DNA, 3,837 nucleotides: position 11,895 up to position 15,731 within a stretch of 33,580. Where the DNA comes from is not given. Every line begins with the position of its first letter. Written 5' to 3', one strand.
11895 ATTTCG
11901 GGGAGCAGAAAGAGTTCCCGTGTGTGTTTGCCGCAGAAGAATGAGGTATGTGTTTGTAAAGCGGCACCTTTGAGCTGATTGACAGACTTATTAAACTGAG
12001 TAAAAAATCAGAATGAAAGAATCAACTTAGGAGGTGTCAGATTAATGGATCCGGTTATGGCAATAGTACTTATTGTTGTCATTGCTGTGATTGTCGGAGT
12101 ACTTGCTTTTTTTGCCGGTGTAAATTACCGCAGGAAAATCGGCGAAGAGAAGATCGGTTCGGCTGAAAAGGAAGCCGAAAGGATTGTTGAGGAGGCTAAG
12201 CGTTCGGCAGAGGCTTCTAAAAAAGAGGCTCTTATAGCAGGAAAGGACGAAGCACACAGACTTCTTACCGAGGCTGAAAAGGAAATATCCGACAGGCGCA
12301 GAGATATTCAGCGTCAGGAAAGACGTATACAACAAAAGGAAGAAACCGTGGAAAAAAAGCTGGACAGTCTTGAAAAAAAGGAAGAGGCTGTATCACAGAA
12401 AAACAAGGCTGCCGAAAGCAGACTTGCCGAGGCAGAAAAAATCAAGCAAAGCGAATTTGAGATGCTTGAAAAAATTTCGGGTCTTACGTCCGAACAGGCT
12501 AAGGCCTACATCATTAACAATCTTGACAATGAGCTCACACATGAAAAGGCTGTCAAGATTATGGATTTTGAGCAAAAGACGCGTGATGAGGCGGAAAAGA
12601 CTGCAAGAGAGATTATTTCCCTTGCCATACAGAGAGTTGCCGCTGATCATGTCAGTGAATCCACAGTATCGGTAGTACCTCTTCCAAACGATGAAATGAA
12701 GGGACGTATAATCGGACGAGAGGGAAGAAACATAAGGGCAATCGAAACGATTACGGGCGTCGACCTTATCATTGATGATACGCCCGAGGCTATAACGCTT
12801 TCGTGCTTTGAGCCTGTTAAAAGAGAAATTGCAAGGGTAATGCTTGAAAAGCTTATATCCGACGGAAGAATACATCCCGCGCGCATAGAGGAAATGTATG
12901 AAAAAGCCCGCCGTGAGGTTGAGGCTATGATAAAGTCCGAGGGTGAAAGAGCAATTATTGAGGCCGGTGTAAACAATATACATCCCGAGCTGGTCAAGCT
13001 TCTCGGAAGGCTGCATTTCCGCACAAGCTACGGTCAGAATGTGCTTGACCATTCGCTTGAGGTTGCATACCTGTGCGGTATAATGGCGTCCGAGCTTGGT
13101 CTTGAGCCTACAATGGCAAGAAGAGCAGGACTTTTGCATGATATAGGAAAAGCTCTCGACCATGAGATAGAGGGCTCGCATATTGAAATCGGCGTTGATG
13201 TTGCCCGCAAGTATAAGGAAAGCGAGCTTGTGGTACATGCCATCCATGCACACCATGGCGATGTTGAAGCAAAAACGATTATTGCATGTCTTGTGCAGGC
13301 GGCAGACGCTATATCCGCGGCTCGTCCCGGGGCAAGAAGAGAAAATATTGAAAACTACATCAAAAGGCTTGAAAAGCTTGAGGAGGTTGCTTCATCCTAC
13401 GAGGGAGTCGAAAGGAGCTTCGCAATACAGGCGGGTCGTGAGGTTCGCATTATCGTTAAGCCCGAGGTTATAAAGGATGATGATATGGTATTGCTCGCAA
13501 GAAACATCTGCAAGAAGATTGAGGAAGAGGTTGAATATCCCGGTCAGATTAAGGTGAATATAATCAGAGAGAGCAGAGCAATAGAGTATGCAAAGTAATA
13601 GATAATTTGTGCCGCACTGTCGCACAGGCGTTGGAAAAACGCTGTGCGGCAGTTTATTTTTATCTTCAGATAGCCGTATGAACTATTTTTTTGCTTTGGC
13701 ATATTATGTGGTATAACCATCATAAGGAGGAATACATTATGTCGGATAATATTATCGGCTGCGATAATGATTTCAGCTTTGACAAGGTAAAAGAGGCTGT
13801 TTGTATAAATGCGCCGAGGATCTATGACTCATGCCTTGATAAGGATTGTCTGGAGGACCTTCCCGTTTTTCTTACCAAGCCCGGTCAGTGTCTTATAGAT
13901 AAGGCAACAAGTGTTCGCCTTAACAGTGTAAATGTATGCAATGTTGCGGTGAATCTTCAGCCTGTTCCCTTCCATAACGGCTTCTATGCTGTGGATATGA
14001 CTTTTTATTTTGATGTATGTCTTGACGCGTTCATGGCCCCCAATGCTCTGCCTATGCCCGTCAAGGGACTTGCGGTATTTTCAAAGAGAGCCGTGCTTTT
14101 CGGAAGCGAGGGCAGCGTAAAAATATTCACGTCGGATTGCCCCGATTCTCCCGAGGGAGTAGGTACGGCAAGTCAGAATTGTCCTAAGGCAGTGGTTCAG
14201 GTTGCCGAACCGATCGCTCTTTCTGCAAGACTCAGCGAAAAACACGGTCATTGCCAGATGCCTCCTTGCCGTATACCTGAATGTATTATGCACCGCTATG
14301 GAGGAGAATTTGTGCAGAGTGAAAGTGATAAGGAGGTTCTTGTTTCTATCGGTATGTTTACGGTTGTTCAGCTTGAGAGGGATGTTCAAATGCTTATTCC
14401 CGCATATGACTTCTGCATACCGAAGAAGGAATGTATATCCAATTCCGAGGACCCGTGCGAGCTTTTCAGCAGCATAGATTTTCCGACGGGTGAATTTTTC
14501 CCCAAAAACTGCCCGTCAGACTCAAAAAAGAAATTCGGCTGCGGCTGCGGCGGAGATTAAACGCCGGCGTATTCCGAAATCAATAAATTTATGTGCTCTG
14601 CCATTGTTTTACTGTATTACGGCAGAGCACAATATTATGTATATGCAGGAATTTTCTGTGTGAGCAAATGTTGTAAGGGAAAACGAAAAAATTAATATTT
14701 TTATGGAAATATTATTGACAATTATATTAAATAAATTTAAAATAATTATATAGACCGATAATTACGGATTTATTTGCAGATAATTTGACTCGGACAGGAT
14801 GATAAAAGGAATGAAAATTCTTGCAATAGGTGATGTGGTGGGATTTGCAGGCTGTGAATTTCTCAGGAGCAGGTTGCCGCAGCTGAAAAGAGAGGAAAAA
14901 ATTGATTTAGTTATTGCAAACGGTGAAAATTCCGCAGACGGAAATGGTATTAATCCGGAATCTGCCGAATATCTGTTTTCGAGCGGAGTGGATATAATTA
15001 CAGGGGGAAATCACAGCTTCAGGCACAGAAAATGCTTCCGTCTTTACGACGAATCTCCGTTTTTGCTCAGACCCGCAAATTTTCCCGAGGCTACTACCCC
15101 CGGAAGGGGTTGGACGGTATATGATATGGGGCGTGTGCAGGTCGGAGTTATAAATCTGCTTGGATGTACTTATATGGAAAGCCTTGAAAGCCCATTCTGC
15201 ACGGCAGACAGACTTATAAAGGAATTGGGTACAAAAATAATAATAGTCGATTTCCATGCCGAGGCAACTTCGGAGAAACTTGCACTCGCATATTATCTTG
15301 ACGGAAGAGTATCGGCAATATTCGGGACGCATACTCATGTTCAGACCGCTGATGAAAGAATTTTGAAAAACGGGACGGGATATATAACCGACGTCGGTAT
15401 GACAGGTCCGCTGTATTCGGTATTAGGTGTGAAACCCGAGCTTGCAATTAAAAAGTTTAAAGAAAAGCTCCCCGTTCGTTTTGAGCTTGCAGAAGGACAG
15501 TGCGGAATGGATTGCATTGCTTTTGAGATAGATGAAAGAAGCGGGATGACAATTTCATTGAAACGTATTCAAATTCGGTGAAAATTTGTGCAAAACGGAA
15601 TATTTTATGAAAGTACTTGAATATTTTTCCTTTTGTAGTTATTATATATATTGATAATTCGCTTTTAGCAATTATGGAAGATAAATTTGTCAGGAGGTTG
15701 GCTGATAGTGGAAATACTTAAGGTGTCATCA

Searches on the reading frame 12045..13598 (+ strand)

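Call 23: search_protein_families(library=pfam, proteins=[window:12045-13598:+], max_evalue=0.0001)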
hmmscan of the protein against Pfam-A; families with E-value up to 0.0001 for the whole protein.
window:12045-13598:+ (517 aa): 4 families
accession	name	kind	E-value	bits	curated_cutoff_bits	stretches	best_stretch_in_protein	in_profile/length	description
PF12072.13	RNase_Y_N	-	3.5e-57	193.5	32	1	10-202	2-201/201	RNase Y N-terminal region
PF01966.28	HD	-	2.8e-19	69.9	22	1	333-425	1-115/116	HD domain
PF00013.35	KH_1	-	3e-08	33.7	21.5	1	211-268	4-65/66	KH domain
PF08668.18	HDOD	-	4e-05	23.6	22.9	0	332-390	94-153/196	HDOD domain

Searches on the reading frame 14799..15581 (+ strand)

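Call 24: search_protein_families(library=pfam, proteins=[window:14799-15581:+], max_evalue=0.0001)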
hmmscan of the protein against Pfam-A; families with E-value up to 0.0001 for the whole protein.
window:14799-15581:+ (260 aa): 2 families
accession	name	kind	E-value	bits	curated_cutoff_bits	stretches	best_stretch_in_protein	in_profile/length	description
PF13277.11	YmdB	-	6.5e-101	337.3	27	1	8-257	1-253/253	YmdB-like protein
PF00149.33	Metallophos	-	1.4e-13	52.1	21.5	1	5-181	1-190/191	Calcineurin-like phosphoesterase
